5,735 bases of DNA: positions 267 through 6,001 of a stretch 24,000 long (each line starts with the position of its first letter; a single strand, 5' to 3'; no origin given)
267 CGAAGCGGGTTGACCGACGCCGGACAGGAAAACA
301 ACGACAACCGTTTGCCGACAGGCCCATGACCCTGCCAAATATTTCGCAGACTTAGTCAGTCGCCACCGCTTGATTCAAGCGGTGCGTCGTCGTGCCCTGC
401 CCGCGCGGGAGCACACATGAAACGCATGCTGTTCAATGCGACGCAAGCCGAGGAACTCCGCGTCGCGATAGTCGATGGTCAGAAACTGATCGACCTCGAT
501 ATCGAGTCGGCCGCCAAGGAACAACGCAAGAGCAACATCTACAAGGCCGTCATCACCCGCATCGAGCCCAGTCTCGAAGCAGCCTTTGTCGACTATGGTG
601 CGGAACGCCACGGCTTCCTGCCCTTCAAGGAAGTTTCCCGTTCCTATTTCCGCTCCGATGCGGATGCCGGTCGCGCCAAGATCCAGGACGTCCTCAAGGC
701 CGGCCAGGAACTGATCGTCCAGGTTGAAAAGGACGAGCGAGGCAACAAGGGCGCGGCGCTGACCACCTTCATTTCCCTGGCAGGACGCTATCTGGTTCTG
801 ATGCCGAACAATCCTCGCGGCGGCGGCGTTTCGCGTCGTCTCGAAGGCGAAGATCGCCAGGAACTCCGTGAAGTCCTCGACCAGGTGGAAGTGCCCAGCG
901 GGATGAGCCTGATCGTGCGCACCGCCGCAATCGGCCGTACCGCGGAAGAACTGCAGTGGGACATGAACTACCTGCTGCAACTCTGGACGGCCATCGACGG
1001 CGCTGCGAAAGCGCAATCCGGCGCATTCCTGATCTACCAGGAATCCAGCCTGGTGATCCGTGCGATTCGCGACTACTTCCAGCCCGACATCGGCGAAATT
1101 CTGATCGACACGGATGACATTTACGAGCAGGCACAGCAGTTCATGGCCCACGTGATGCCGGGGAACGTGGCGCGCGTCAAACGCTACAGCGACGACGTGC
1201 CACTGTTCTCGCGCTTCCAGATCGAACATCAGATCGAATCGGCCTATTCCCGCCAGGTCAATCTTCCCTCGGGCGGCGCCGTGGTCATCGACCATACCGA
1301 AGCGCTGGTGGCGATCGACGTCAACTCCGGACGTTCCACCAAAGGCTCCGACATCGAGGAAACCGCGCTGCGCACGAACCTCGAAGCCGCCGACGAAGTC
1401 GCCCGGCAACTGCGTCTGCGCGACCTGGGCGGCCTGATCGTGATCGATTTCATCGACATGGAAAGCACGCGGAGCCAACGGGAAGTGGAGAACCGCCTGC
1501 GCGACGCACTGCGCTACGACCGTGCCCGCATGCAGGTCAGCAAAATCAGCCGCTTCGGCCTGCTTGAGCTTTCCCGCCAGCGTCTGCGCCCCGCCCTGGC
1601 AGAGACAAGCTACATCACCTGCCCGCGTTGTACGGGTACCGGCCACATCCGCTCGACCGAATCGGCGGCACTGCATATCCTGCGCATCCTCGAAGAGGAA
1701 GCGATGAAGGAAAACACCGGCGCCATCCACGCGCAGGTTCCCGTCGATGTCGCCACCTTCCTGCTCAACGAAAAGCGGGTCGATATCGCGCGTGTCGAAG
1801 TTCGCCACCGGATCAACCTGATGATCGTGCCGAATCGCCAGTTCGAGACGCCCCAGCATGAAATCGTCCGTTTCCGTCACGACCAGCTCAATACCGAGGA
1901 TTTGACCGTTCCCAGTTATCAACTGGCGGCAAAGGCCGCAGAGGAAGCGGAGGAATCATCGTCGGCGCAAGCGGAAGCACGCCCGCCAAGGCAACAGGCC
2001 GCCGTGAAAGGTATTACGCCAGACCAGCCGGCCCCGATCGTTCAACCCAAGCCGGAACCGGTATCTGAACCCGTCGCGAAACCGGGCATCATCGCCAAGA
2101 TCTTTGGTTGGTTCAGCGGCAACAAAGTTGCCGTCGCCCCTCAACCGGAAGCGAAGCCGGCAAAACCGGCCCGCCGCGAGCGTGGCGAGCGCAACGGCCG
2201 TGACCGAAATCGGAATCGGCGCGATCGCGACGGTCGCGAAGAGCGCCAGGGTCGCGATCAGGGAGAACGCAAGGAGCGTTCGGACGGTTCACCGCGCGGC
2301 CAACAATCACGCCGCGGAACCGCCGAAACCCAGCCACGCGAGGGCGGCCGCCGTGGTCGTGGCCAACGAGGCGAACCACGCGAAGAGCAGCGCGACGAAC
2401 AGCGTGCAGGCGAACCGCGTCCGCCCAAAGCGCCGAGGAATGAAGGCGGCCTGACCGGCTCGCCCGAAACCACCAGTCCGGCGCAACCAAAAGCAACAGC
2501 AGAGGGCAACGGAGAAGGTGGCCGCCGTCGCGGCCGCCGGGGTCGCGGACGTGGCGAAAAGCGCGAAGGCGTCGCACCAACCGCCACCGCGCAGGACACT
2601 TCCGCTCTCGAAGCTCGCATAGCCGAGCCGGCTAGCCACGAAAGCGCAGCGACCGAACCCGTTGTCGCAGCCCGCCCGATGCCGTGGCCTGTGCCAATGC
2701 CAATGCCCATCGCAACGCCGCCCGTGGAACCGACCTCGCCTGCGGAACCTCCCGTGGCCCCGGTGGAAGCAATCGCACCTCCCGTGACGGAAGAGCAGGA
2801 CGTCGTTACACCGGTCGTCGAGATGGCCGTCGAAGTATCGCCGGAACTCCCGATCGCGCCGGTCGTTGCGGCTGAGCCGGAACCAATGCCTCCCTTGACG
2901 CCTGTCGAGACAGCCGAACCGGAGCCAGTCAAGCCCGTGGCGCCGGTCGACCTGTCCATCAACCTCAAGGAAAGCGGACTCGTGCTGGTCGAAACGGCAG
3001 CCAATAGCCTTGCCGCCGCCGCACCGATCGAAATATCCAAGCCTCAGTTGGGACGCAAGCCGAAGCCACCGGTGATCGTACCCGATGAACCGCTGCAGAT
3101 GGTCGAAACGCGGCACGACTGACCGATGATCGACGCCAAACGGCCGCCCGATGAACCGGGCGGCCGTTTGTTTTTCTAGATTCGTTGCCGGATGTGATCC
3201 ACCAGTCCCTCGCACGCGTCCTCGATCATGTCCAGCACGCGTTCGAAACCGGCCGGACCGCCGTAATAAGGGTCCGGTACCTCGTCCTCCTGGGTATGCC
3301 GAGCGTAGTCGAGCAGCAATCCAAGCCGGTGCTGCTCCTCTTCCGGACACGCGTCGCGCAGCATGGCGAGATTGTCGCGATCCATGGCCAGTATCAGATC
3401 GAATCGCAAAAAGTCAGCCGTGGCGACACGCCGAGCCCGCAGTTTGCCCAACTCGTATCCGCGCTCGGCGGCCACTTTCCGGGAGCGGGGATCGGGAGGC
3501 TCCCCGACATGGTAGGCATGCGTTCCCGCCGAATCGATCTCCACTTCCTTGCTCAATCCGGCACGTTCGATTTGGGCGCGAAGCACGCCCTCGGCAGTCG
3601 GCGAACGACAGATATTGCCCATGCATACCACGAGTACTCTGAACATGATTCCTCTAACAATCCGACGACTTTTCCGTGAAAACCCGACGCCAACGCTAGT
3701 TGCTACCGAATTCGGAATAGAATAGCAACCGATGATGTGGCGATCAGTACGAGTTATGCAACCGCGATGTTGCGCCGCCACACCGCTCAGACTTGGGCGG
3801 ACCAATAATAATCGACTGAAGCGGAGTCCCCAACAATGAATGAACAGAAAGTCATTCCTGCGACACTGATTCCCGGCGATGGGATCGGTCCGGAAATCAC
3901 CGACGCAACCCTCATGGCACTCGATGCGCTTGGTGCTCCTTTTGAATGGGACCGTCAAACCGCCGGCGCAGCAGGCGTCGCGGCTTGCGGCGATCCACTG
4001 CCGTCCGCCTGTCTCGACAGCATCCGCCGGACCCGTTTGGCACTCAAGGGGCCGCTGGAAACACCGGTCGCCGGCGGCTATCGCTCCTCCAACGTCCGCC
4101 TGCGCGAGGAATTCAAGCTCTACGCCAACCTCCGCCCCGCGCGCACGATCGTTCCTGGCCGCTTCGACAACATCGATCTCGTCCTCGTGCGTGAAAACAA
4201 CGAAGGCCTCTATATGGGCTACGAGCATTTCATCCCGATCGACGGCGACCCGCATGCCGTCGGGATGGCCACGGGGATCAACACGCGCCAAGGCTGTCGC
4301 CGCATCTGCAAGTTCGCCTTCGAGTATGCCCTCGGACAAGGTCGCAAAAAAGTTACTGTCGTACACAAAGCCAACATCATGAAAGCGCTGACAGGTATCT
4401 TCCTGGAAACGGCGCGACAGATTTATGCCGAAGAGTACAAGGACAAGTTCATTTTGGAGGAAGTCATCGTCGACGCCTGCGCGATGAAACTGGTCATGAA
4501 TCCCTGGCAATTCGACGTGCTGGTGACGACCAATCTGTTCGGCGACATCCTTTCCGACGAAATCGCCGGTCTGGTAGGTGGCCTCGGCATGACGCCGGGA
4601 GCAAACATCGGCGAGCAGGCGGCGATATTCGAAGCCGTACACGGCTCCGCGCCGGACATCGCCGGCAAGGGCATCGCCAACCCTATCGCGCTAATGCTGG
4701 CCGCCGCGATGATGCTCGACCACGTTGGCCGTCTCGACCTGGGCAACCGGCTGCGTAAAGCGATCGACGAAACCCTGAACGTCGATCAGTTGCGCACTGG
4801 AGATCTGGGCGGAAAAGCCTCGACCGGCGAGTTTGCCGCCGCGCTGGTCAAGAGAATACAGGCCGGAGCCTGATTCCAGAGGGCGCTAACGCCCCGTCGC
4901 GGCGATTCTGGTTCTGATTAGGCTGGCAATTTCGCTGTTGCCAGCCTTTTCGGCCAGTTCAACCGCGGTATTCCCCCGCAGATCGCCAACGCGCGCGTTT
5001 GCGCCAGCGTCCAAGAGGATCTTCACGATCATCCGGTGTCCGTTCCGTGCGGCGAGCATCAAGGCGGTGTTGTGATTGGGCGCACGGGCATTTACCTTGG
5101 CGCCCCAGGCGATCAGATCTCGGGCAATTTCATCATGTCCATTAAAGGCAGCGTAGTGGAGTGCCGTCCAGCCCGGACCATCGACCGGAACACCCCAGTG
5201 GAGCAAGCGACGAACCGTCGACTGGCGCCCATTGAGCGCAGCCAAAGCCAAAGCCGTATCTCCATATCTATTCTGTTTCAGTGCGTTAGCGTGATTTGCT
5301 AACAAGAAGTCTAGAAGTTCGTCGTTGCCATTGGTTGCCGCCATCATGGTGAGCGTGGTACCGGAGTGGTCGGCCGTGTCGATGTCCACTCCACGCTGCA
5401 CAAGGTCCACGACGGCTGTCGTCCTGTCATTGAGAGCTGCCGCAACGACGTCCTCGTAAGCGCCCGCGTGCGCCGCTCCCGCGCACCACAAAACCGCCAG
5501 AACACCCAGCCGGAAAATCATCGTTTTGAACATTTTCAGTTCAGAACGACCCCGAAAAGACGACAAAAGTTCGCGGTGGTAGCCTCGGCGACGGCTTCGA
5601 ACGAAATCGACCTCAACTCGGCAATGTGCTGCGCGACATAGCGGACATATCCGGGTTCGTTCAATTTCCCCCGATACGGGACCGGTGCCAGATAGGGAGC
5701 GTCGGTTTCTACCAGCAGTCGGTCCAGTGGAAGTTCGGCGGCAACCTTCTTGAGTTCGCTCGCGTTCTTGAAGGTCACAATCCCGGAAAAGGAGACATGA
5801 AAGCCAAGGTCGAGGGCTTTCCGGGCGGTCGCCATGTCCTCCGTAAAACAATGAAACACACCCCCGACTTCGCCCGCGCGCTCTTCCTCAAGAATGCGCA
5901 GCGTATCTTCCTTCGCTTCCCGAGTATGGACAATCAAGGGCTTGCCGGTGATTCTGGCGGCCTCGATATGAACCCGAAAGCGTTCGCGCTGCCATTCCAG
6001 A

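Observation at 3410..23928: Dispersed ~24-nt element CGGCGT-RY-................: six copies on both strands, in coding and intergenic DNA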

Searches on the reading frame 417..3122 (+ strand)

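Call 6: search_protein_families(library=pfam, proteins=[window:417-3122:+])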
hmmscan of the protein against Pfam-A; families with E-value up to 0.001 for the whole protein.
window:417-3122:+ (901 aa): 3 families
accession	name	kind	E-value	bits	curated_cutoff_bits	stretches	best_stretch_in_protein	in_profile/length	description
PF10150.14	RNase_E_G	-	2.7e-101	339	25.5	1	120-389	1-269/270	Ribonuclease E/G family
PF20833.2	RNase_E_G_Thio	-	4.7e-32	110.4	26.8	1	401-485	1-85/86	RNase E/G, Thioredoxin-like domain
PF00575.29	S1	-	3.5e-09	37.4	22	1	37-116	3-72/74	S1 RNA binding domain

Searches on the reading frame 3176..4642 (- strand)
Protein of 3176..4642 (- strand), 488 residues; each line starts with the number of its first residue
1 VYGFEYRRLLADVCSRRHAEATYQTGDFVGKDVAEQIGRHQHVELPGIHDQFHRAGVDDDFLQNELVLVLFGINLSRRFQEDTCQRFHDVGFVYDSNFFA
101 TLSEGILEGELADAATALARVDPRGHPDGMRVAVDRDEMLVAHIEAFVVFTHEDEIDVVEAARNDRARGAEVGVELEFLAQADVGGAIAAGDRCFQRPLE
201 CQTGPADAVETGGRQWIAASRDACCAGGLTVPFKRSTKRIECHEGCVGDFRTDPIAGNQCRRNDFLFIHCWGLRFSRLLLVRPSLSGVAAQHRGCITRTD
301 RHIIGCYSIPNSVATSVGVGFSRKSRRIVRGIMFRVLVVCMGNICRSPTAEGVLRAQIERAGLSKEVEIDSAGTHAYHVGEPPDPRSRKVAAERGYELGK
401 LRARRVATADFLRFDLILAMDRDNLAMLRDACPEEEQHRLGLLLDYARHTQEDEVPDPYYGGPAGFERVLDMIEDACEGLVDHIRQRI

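Call 6: search_protein_families(library=pfam, proteins=[window:3176-4642:-])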
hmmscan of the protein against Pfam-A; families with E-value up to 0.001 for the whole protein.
window:3176-4642:- (488 aa): 1 family
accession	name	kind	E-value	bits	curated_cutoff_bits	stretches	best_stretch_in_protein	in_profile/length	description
PF01451.26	LMWPc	-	2.9e-43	147.9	23.2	1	336-480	1-143/144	Low molecular weight phosphotyrosine protein phosphatase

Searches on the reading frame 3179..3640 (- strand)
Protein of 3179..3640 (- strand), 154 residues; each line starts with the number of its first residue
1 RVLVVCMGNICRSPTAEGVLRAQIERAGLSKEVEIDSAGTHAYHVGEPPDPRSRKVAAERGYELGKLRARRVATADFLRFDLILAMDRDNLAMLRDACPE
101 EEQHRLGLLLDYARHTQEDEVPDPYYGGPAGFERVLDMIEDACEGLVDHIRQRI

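Call 51: search_solved_structures(query=window:3179-3640:-, show_alignments=2, max_evalue=1e-10)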
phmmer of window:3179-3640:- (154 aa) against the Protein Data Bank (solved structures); distinct sequences matched with E-value up to 1e-10: 39.
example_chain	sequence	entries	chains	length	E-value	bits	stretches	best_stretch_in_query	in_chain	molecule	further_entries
4lrq_A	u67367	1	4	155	1.7e-49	171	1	1-152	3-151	Phosphotyrosine protein phosphatase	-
5o7b_A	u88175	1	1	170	8.6e-43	149.2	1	2-150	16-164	Putative low molecular weight protein-tyrosine-phosphatase slr0328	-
3jvi_A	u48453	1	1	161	4.1e-42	147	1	2-150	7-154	Protein tyrosine phosphatase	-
3ido_A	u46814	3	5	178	5.6e-42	146.5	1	2-150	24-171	Protein tyrosine phosphatase | Protein tyrosine phosphatase, putative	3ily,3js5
2cwd_A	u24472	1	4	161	1.6e-30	109.3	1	1-148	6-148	low molecular weight phosphotyrosine protein phosphatase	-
4etm_A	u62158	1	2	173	3.7e-29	104.9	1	2-151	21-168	Low molecular weight protein-tyrosine-phosphatase yfkJ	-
5z3m_A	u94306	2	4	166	1.9e-25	92.9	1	2-150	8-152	Phosphotyrosine protein phosphatase | Low molecular weight phosphotyrosine protein phosphatase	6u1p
7cuy_A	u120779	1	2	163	1.8e-24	89.7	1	1-148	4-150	Low molecular weight phosphotyrosine protein phosphatase 1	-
1u2p_A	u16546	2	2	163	3.3e-24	88.9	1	2-153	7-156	low molecular weight protein-tyrosine-phosphatase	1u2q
2luo_A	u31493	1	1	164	3.4e-24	88.8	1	2-153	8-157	LOW MOLECULAR WEIGHT PROTEIN-TYROSINE-PHOSPHATASE A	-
3n8i_A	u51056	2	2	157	9.6e-23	84.1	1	2-147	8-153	Low molecular weight phosphotyrosine protein phosphatase | LOW MOLECULAR WEIGHT PHOSPHOTYROSYL PHOSPHATASE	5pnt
7kh8_A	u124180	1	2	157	9.6e-23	84.1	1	2-147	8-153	Low molecular weight phosphotyrosine protein phosphatase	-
5jnt_A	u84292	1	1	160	1e-22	84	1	2-147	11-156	Low molecular weight phosphotyrosine protein phosphatase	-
5jnr_A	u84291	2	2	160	1e-22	84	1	2-147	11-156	Low molecular weight phosphotyrosine protein phosphatase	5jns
4z99_A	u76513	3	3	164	1.1e-22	83.9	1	2-147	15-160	Low molecular weight phosphotyrosine protein phosphatase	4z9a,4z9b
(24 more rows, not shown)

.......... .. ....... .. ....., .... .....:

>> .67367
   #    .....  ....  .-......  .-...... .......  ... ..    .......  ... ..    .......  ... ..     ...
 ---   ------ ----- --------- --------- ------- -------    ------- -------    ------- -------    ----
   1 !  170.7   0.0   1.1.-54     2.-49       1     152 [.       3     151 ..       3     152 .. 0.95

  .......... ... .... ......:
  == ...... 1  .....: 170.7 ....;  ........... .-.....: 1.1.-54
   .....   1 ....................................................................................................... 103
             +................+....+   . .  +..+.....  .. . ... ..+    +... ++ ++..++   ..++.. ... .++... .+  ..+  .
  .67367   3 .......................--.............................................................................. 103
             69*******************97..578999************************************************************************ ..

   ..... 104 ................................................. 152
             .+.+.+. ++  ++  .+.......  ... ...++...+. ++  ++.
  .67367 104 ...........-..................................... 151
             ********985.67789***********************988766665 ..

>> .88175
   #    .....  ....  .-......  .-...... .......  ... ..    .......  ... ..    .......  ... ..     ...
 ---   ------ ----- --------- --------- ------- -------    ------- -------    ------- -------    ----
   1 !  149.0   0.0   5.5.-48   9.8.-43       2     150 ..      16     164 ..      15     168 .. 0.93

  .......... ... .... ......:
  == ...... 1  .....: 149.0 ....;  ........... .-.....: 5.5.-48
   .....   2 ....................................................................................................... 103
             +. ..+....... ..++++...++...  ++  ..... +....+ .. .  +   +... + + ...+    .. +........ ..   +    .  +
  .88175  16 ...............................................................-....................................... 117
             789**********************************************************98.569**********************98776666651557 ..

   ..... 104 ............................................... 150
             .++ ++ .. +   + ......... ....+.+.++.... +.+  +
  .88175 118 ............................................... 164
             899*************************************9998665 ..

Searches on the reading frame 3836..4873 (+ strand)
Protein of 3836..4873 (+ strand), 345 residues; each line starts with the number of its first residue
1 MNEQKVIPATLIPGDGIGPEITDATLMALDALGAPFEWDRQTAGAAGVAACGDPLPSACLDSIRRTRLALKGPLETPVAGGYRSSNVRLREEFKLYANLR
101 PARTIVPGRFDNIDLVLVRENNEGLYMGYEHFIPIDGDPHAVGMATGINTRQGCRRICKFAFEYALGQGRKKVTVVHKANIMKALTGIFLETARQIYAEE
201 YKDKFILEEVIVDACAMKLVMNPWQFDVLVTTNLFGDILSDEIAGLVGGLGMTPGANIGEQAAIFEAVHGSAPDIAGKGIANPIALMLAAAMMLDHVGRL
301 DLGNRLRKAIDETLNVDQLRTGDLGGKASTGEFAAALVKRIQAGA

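Call 6: search_protein_families(library=pfam, proteins=[window:3836-4873:+])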
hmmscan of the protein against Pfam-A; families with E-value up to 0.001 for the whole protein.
window:3836-4873:+ (345 aa): 1 family
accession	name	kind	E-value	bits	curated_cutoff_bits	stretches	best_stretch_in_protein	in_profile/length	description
PF00180.25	Iso_dh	-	2.8e-96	323.2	27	1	10-334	3-345/348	Isocitrate/isopropylmalate dehydrogenase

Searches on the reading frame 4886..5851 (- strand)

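Call 6: search_protein_families(library=pfam, proteins=[window:4886-5851:-])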
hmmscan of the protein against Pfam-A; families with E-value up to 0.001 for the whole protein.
window:4886-5851:- (321 aa): 7 families
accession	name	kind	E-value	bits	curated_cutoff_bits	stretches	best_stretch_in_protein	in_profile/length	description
PF12796.13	Ank_2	-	2.9e-30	105.1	27.3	3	231-312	1-79/90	Ankyrin repeats (3 copies)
PF00023.36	Ank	-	2.7e-25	87.5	21.1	2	227-256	2-31/33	Ankyrin repeat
PF13606.12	Ank_3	-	2.4e-20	70.6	22.3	1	227-255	2-30/30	Ankyrin repeat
PF13637.12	Ank_4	-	2.3e-19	69.5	22.7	2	204-247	4-50/50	Ankyrin repeats (many copies)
PF13857.12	Ank_5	-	5.6e-17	62.1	27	2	257-300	13-56/56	Ankyrin repeats (many copies)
PF24521.3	Ank_KRIT1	-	5.4e-09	36.4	80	1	189-303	10-128/149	KRIT1 ankyrin-repeats domain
PF23745.1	ANK_LRRK2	-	0.001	19.4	27.5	0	233-315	37-115/130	LRRK2 ANK repeat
